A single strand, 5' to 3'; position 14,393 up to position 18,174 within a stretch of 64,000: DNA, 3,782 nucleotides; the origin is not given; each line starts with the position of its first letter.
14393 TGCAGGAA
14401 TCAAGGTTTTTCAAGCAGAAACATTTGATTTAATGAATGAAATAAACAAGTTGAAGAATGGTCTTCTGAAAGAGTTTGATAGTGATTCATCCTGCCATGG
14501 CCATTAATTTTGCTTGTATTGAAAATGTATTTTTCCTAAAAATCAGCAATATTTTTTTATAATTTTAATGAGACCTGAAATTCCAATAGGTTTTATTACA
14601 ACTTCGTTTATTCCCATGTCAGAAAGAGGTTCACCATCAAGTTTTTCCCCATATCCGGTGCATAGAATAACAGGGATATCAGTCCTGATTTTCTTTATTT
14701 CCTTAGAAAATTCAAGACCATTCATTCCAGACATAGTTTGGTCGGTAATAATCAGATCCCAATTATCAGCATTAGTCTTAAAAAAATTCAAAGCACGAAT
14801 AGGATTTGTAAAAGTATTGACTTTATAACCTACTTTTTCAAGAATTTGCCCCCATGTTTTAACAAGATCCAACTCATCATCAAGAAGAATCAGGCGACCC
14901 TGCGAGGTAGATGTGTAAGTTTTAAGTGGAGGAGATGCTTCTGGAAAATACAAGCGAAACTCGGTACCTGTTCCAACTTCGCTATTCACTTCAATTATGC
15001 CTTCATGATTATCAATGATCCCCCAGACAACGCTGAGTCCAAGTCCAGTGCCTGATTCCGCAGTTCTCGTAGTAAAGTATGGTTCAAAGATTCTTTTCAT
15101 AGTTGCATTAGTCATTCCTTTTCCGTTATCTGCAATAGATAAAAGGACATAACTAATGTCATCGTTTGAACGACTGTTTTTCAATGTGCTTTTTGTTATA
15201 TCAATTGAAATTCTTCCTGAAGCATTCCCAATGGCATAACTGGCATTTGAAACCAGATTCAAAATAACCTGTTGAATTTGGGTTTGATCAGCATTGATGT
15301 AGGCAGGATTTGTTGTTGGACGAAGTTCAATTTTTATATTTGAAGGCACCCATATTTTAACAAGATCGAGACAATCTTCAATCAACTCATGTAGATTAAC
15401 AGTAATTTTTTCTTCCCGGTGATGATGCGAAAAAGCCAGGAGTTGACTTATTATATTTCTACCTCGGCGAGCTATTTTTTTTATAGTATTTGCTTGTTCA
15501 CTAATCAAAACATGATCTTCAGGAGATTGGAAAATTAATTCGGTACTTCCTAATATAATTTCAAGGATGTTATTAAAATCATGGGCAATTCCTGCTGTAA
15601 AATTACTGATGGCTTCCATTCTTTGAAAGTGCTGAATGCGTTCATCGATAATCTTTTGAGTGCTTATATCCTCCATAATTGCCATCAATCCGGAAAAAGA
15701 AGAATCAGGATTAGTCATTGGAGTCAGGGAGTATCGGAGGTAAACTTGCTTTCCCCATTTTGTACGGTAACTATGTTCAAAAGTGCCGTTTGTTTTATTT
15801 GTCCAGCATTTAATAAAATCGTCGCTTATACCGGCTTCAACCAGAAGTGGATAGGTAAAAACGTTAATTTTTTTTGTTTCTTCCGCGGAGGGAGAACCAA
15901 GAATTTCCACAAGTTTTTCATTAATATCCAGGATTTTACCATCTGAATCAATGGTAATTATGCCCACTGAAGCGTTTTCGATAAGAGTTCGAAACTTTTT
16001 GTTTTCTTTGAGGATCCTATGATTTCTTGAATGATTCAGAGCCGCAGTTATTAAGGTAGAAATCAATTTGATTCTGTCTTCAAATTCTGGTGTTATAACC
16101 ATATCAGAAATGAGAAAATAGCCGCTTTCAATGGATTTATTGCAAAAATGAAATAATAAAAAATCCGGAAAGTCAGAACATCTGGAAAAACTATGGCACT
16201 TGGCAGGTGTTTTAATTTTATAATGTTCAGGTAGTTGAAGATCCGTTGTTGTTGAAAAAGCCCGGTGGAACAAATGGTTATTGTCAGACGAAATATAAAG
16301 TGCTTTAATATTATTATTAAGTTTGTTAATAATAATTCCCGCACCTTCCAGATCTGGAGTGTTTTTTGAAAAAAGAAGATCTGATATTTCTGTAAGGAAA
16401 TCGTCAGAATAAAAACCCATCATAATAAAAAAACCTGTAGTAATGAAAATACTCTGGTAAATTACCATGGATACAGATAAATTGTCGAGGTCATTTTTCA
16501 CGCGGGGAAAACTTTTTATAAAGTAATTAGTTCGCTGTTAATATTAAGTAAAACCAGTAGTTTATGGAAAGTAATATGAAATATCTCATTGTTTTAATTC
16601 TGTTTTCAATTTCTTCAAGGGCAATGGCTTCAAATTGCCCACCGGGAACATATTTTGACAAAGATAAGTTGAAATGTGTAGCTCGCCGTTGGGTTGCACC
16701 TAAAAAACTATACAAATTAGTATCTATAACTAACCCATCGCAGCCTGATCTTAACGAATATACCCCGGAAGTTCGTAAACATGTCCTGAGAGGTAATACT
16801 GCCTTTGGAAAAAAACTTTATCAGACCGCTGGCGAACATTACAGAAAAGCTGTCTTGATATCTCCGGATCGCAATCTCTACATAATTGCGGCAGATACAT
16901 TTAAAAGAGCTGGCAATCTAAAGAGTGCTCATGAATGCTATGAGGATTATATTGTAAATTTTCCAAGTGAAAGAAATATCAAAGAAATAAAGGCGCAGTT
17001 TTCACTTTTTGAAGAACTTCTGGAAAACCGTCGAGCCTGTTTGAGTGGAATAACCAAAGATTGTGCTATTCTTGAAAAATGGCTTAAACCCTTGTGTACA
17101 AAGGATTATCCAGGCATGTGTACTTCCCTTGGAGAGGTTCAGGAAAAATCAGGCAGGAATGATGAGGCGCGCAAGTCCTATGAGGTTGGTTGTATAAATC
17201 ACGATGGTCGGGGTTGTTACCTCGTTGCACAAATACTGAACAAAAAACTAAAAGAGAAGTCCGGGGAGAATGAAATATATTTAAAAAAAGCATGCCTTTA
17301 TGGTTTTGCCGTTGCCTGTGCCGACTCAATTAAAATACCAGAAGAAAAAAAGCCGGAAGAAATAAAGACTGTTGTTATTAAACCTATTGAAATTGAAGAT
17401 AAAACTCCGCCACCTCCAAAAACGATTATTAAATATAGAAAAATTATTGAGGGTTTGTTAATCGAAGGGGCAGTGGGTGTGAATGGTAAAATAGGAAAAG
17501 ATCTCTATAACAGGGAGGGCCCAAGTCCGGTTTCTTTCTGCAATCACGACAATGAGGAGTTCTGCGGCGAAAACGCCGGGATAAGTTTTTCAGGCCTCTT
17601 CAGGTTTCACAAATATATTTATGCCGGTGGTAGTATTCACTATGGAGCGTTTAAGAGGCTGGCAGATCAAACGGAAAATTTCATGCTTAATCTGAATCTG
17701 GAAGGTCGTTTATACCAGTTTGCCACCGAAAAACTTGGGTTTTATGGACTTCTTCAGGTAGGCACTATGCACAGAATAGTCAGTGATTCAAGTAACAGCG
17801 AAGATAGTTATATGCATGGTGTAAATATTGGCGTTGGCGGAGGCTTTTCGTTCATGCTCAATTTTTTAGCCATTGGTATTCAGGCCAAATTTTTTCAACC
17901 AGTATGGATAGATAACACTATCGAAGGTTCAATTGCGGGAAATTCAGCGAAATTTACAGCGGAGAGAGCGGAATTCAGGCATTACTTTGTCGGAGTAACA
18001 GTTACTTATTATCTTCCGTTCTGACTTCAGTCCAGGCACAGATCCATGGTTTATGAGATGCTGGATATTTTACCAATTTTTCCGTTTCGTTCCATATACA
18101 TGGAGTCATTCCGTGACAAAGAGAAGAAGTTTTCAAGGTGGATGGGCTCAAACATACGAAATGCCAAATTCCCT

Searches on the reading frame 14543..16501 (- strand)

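Call 8: search_protein_families(library=pfam, proteins=[window:14543-16501:-], max_evalue=0.001)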
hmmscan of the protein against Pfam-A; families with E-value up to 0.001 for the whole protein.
window:14543-16501:- (652 aa): 7 families
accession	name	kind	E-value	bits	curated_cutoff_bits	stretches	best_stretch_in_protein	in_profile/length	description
PF02518.31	HATPase_c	-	1.2e-21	77.7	26.4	1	405-522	2-110/111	Histidine kinase-, DNA gyrase B-, and HSP90-like ATPase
PF00072.30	Response_reg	-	2e-19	70.2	30.2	1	538-648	2-110/111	Response regulator receiver domain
PF13426.13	PAS_9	-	4.3e-09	37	27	1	179-280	2-102/103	PAS domain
PF00512.31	HisKA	-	8e-08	32.7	26.9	1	299-359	3-62/66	His Kinase A (phospho-acceptor) domain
PF00989.32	PAS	-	9.1e-08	32.5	22.6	1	169-207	2-40/113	PAS fold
PF13188.13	PAS_8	-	1.4e-07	31.6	21.8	1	169-209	2-42/65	PAS domain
PF08448.16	PAS_4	-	4.3e-05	24.1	23.1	1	175-282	2-108/110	PAS fold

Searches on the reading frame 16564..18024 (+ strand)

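Call 8: search_protein_families(library=pfam, proteins=[window:16564-18024:+], max_evalue=0.001)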
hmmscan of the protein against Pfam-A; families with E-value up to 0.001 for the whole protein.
window:16564-18024:+ (486 aa): 3 families
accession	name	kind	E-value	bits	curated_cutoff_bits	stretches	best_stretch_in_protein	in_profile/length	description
PF07719.23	TPR_2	-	8.6e-07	29.1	27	0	73-102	4-33/34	Tetratricopeptide repeat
PF13181.12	TPR_8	-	1e-05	25.7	25.7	0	75-102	6-33/34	Tetratricopeptide repeat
PF00515.34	TPR_1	-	0.00013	22.1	27.8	0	75-102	6-33/34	Tetratricopeptide repeat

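Call 11: search_protein_families(library=ncbifam, proteins=[window:16564-18024:+], max_evalue=0.001)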
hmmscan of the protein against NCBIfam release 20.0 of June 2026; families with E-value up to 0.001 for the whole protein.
window:16564-18024:+ (486 aa): 0 families
